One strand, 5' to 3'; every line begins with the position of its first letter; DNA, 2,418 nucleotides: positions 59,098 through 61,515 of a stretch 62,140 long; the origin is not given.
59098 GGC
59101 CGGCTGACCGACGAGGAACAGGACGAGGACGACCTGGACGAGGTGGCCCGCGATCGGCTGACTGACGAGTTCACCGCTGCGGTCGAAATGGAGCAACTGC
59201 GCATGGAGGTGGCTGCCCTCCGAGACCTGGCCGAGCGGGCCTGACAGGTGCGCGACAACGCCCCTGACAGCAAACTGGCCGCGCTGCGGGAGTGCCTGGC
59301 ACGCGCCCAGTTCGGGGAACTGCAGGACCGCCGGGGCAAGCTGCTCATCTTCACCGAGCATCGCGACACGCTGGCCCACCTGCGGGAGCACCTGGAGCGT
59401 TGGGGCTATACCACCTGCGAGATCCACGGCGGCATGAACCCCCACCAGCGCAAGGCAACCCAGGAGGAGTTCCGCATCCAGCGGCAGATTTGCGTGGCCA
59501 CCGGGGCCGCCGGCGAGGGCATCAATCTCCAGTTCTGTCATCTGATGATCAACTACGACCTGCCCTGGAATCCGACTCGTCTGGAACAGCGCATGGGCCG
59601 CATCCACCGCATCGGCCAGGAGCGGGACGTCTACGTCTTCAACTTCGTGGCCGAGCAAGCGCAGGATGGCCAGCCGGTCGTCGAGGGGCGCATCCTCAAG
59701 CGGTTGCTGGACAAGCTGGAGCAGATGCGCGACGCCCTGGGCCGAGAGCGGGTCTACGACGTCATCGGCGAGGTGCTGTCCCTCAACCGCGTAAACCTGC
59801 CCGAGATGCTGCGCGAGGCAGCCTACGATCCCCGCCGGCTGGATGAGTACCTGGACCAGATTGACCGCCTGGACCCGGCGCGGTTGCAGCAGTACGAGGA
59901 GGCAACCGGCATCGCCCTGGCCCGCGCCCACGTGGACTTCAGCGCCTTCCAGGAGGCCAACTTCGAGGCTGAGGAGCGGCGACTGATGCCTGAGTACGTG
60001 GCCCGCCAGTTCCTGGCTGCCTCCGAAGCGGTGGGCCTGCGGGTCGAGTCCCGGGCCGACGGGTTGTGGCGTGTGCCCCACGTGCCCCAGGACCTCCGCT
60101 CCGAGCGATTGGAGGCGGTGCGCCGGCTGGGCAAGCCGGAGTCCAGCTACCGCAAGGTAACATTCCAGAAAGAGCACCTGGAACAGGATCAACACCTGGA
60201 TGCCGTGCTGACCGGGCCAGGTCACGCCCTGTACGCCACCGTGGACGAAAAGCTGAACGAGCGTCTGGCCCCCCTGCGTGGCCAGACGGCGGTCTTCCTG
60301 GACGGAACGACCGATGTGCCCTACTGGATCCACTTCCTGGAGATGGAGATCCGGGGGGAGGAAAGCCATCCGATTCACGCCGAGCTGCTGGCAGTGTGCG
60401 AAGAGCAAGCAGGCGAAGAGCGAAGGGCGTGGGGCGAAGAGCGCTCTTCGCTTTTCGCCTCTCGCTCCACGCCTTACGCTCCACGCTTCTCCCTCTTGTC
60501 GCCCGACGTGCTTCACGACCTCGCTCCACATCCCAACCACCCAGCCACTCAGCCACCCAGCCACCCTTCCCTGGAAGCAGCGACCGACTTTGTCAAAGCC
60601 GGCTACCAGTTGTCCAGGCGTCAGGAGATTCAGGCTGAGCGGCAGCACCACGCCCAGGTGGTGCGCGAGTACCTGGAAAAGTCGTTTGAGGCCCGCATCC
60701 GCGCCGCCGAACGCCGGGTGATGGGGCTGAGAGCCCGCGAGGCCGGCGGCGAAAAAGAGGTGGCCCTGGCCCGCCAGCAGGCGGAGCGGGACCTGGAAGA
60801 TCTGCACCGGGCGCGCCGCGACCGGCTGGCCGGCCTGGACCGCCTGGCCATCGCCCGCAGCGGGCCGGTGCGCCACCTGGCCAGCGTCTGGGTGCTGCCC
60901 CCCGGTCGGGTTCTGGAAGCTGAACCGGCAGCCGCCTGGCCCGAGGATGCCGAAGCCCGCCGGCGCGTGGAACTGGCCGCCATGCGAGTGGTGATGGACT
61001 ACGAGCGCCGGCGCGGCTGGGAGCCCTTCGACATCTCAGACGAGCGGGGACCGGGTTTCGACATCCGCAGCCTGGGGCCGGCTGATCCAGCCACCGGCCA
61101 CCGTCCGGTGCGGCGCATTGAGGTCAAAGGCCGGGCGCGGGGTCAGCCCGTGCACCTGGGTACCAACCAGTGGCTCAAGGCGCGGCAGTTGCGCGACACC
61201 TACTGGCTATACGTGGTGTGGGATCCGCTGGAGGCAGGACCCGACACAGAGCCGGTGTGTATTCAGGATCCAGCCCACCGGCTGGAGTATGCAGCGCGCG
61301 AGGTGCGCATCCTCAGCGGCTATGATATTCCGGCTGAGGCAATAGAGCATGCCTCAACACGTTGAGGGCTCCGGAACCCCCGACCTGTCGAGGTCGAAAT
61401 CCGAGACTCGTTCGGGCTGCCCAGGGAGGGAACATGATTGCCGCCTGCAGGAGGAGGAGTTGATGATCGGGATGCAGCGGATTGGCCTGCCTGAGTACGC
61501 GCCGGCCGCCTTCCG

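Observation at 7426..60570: More than 20 loci carry hairpin or array elements built from degenerate tandem short units (mostly 7 nt), in at least nine unrelated sequence families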

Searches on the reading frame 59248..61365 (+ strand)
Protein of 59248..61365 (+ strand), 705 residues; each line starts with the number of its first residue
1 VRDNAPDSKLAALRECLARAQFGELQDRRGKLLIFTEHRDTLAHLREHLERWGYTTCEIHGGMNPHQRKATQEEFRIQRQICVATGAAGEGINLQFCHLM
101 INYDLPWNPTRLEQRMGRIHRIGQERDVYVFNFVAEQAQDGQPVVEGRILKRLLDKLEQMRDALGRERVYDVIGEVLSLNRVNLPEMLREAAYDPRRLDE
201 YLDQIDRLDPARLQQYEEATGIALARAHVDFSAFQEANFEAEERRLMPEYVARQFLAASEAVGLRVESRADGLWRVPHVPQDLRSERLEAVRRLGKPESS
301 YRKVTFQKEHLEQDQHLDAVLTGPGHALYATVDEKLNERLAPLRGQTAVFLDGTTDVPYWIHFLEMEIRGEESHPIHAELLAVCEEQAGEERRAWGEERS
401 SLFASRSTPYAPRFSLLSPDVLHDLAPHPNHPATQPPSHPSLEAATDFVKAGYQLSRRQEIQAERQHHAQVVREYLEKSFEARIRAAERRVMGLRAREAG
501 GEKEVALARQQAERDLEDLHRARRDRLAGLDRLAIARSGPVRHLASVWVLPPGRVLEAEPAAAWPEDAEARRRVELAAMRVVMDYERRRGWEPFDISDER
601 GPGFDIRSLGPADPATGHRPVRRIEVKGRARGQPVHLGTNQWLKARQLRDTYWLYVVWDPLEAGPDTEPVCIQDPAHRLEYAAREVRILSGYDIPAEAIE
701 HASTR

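Call 11: search_protein_families(library=pfam, proteins=[window:59248-61365:+])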
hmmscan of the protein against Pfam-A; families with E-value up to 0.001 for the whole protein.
window:59248-61365:+ (705 aa): 2 families
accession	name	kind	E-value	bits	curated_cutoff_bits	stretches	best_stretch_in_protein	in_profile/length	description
PF00271.37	Helicase_C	-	9e-26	90.7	23.5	1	9-123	2-110/110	Helicase conserved C-terminal domain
PF13020.12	NOV_C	-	1.4e-15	57.6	22.1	1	574-660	1-82/91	Protein NO VEIN, C-terminal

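Call 51: search_protein_families(library=ncbifam, proteins=[window:59248-61365:+], max_evalue=0.001)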
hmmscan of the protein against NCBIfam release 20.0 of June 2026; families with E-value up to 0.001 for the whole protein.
window:59248-61365:+ (705 aa): 23 families
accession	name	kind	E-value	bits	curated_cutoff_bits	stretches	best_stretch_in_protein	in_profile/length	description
NF038317.1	DISARM_DrmD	equivalog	4.2e-55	187.6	610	1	4-521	481-981/1021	DISARM system SNF2-like helicase DrmD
NF038318.1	DISARM_DrmD_b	equivalog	3.2e-25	88.4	950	1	66-145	474-553/868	DISARM system SNF2-like helicase DrmD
NF042964.1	phospholipD_antiphage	equivalog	2.4e-23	82.4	1100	1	64-166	730-828/895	phospholipase D-like domain-containing anti-phage protein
NF041062.1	DpdE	equivalog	6.3e-19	67.5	500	1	13-137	532-657/1048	protein DpdE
NF003426.0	PRK04914.1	equivalog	1e-15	57.1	576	1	27-132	492-601/959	RNA polymerase-associated protein RapA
NF058637.1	helic_SCO1167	equivalog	5.6e-13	47.9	1200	1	29-154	779-900/932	SCO1167/SCO6262 family helicase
NF053675.1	pilus_reg_Snf2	equivalog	1.3e-12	46.6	1100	1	8-135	861-985/1029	pilus expression-regulating Snf2 family helicase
NF002340.1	PRK01297.1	equivalog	1.9e-12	46.7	564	1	27-149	247-368/372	ATP-dependent RNA helicase RhlB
NF053631.1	RNA_helic_CshA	equivalog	3.7e-10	39.3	646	1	33-154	241-361/434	degradosome RNA helicase CshA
NF041790.1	anti-phage_ZorD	equivalog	6.5e-10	37.6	1500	1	26-131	918-1033/1035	type I Zorya anti-phage system protein ZorD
NF008394.0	PRK11192.1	equivalog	7.6e-10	38.2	507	1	29-124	247-343/441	ATP-dependent RNA helicase SrmB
TIGR01389.1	recQ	equivalog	3.2e-09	35.8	640.2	1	33-130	228-326/591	DNA helicase RecQ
NF008642.0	PRK11634.1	equivalog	5.8e-09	34.9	989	1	21-128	238-345/628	DEAD/DEAH family ATP-dependent RNA helicase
NF053711.1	RNA_heli_RhlE1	exception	2.2e-08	33.3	750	1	27-127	242-343/434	RNA helicase RhlE1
NF008279.0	PRK11057.1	equivalog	4e-08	32.1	1015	1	25-131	231-339/608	ATP-dependent DNA helicase RecQ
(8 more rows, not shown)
